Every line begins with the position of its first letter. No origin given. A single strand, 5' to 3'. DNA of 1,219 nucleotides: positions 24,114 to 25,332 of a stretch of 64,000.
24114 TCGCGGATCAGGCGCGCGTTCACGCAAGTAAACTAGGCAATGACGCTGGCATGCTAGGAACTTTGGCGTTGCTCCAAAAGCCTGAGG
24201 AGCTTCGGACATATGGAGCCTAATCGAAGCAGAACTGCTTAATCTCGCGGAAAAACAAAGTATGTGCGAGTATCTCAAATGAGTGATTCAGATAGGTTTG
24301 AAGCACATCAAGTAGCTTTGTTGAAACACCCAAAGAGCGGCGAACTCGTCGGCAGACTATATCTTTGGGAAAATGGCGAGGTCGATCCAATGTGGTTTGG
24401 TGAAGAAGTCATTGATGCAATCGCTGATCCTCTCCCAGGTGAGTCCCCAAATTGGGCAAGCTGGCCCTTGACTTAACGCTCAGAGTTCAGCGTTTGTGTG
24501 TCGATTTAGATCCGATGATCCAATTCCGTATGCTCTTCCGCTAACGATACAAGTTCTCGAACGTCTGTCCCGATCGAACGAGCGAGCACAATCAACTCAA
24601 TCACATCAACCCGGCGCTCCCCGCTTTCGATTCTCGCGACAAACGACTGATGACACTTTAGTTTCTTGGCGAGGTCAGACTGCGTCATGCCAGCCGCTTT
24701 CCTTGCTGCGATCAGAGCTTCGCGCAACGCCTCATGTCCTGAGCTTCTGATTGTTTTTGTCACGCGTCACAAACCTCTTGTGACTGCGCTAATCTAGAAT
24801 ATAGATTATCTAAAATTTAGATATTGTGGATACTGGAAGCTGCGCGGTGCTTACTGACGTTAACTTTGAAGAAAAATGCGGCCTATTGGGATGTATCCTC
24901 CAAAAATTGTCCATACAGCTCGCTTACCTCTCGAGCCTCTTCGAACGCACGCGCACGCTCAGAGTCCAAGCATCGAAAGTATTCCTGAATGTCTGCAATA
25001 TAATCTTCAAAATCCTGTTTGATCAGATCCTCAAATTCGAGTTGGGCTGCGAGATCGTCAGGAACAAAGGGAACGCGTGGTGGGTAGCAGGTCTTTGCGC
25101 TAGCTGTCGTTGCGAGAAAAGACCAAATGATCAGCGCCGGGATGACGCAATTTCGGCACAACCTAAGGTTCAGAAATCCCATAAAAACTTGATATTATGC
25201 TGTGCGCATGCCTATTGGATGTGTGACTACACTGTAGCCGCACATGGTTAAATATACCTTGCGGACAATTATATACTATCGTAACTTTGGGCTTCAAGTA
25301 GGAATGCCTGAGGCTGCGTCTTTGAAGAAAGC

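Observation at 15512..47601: Three-copy motif defining a conjugation regulon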

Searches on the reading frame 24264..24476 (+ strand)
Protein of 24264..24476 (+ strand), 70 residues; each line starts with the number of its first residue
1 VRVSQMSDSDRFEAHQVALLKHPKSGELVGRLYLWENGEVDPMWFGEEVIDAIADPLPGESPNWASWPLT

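Call 11: search_protein_families(library=pfam, proteins=[window:24264-24476:+], max_evalue=0.01)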
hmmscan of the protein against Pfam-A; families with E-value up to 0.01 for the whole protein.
window:24264-24476:+ (70 aa): 0 families

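Call 54: search_protein_families(library=ncbifam, proteins=[window:24264-24476:+], max_evalue=0.1)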
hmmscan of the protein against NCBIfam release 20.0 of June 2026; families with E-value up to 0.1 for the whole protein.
window:24264-24476:+ (70 aa): 0 families

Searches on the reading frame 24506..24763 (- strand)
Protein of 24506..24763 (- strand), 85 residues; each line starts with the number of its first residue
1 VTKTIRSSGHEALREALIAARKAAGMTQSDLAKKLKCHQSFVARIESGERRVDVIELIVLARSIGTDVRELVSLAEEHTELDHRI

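Call 11: search_protein_families(library=pfam, proteins=[window:24506-24763:-], max_evalue=0.01)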
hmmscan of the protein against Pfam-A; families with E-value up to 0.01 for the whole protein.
window:24506-24763:- (85 aa): 6 families
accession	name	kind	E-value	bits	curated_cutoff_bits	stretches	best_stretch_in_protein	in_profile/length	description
PF01381.28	HTH_3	-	1.7e-12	47.6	23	1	18-71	2-55/55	Helix-turn-helix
PF13560.12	HTH_31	-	2.7e-09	37.6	27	1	16-71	5-61/64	Helix-turn-helix domain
PF13443.12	HTH_26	-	4.8e-05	24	22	1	22-74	7-60/63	Cro/C1-type HTH DNA-binding domain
PF13413.12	HTH_25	-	0.0005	20.3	24.6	1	17-48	2-33/62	Helix-turn-helix domain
PF13384.12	HTH_23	-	0.0023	18.1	24.6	1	14-45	6-37/50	Homeodomain-like domain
PF13744.12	HTH_37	-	0.0061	16.8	27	1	13-68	19-75/80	Helix-turn-helix domain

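Call 54: search_protein_families(library=ncbifam, proteins=[window:24506-24763:-], max_evalue=0.1)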
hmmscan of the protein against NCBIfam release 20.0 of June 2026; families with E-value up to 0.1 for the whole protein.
window:24506-24763:- (85 aa): 15 families
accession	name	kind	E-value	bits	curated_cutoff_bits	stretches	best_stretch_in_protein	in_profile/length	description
TIGR03070.1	couple_hipB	subfamily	6.1e-08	32.5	71.65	1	16-65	6-55/58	type II toxin-antitoxin system Y4mF family antitoxin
NF041951.1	phage_RstR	subfamily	1.4e-06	28.5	80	1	13-79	3-69/108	RstR family transcriptional repressor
NF006015.0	PRK08154.1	subfamily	2e-06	27.2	204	1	12-77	30-95/314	anaerobic benzoate catabolism transcriptional regulator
NF047948.1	male_kill_WMK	equivalog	4.3e-05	23.1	300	1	21-74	14-67/300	WO male-killing family protein Wmk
TIGR00270.2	TIGR00270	equivalog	5e-05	23.2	110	1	18-49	81-112/159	multiprotein bridging factor aMBF1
TIGR03830.1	CxxCG_CxxCG_HTH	subfamily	0.0067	16.2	61.8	1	6-51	59-104/127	type II TA system antitoxin MqsA family protein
TIGR02612.1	mob_myst_A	hypoth_equivalog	0.0068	16.3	122.6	1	19-50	32-63/150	mobile mystery protein A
TIGR00673.1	cynS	equivalog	0.01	15.8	113.3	1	9-74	5-70/150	cyanase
NF007271.0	PRK09726.1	equivalog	0.012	15.6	79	1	14-54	14-54/88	type II toxin-antitoxin system antitoxin HipB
NF058600.1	TransRegSco1979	equivalog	0.012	14.7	350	1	14-77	10-77/280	Sco1979 family transcriptional regulator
TIGR02607.1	antidote_HigA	equivalog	0.042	13.7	47.7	1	24-67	19-62/81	HigA family addiction module antitoxin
NF007257.0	PRK09706.1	subfamily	0.047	13.5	101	1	12-61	5-54/135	transcriptional repressor DicA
NF004471.0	PRK05803.1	subfamily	0.055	12.7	252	1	24-47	195-218/235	RNA polymerase sporulation sigma factor SigK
NF038139.1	Reg_Aceta_RamB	equivalog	0.055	12.1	700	1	20-68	10-58/465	acetate metabolism transcriptional regulator RamB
NF038310.1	lysogeny_AimR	equivalog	0.056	12.5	70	1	22-66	6-50/365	AimR family lysis-lysogeny pheromone receptor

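Call 66: search_solved_structures(query=window:24506-24763:-, max_evalue=0.01)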
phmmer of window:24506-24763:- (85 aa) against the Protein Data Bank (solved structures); distinct sequences matched with E-value up to 0.01: 7.
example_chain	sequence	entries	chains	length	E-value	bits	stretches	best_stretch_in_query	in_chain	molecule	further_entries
3f6w_A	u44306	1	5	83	5.4e-16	61.6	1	2-77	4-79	XRE-family like protein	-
3eus_A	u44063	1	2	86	1.1e-12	51.1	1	1-73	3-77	DNA-binding protein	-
2ef8_A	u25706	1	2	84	3e-06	30.7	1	4-65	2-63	Putative transcription factor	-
1y7y_A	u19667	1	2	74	0.0014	22.3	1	17-71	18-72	C.AhdI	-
2mez_A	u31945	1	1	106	0.0024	21.5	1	18-68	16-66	Multiprotein Bridging Factor (MBP-like)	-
8dtq_A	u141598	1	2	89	0.0039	20.8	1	21-84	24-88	Helix-turn-helix domain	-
8tac_A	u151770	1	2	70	0.0088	19.7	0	19-58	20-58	DBP48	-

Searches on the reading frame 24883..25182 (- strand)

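Call 11: search_protein_families(library=pfam, proteins=[window:24883-25182:-], max_evalue=0.01)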
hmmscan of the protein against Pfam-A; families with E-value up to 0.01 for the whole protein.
window:24883-25182:- (99 aa): 0 families

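Call 54: search_protein_families(library=ncbifam, proteins=[window:24883-25182:-], max_evalue=0.1)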
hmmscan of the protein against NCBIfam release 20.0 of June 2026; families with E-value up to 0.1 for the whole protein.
window:24883-25182:- (99 aa): 1 family
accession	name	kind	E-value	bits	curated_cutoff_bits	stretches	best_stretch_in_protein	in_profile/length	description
NF035934.1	ESAT6_2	subfamily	0.042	14.1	100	0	77-98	58-79/96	pore-forming ESAT-6 family protein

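Call 63: search_protein_families(library=pfam, proteins=[window:24883-25182:-], max_evalue=10)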
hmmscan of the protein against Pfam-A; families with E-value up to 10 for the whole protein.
window:24883-25182:- (99 aa): 0 families
